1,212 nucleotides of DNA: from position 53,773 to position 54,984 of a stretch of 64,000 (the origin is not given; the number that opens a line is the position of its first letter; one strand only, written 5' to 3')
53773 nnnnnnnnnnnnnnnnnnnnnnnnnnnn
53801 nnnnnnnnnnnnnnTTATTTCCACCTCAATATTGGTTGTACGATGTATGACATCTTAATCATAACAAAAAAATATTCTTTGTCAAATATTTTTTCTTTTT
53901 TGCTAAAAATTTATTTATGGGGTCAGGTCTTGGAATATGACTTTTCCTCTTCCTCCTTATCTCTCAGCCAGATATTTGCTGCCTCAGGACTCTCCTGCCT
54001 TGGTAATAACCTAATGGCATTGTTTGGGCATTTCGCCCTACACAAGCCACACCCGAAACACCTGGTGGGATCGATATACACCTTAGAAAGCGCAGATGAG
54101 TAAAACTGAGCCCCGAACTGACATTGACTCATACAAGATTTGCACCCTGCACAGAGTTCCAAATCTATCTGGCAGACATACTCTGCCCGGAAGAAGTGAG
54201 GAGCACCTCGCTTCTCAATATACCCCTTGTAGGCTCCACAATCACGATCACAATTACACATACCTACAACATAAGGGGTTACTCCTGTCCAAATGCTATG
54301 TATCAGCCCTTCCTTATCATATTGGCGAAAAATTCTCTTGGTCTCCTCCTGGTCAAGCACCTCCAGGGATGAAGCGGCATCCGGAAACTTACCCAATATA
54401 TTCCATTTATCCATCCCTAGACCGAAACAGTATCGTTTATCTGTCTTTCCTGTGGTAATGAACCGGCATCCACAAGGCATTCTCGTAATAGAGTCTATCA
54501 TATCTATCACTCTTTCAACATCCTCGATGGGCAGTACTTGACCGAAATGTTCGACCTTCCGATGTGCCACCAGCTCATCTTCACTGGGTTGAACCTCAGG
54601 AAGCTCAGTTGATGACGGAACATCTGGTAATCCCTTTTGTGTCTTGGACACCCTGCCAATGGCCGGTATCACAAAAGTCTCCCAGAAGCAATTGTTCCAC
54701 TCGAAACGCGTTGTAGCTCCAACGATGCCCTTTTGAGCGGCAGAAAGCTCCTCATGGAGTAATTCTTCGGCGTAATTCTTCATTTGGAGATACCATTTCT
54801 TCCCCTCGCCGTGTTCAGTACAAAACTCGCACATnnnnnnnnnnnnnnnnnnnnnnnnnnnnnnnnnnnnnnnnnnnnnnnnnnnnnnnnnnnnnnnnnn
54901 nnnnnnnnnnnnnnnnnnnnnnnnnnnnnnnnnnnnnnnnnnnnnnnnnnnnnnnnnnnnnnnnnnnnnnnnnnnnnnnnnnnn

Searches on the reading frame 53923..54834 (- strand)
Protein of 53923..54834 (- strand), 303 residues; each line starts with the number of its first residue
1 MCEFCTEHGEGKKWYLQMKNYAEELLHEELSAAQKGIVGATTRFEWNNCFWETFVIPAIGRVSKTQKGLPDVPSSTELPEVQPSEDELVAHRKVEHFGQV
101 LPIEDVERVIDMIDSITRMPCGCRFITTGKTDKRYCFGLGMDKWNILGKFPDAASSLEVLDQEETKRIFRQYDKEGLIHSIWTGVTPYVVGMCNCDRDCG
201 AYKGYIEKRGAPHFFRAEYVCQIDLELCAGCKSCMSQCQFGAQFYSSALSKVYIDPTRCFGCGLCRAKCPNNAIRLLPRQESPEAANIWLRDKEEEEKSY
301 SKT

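Call 10: find_encoding_contigs(protein=window:53923-54834:-, flank=6000, max_places=10)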
Protein window:53923-54834:- (303 aa): no gene with exactly this product is on record in the collection.
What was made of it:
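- Tried and rejected: Exact-protein look-up of the Fe-S protein returned nothing on record (call 10).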

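Call 29: search_protein_families(library=pfam, proteins=[window:53923-54834:-])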
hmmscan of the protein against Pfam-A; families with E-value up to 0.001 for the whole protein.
window:53923-54834:- (303 aa): 8 families
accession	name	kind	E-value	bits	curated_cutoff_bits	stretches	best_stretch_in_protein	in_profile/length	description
PF00037.32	Fer4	-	1.8e-10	40.6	21.1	1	252-275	1-24/24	4Fe-4S binding domain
PF13237.11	Fer4_10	-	6.8e-09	36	25.5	2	223-270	4-53/53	4Fe-4S dicluster domain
PF12838.12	Fer4_7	-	2.6e-08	34.6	27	2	228-273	2-52/52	4Fe-4S dicluster domain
PF13187.11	Fer4_9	-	2.6e-07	31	27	1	228-274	2-52/52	4Fe-4S dicluster domain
PF12797.12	Fer4_2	-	2.9e-06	27.3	24.5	1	251-270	2-21/22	4Fe-4S binding domain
PF14697.11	Fer4_21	-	4.5e-06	27.1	35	1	222-276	2-59/59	4Fe-4S dicluster domain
PF12800.12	Fer4_4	-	5.7e-06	26.7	24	0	226-241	2-17/17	4Fe-4S binding domain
PF25160.1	LdpA_Fe-S-bd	-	0.00017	21.7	27.6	1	248-275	17-44/49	LdpA Fe-S cluster-binding domain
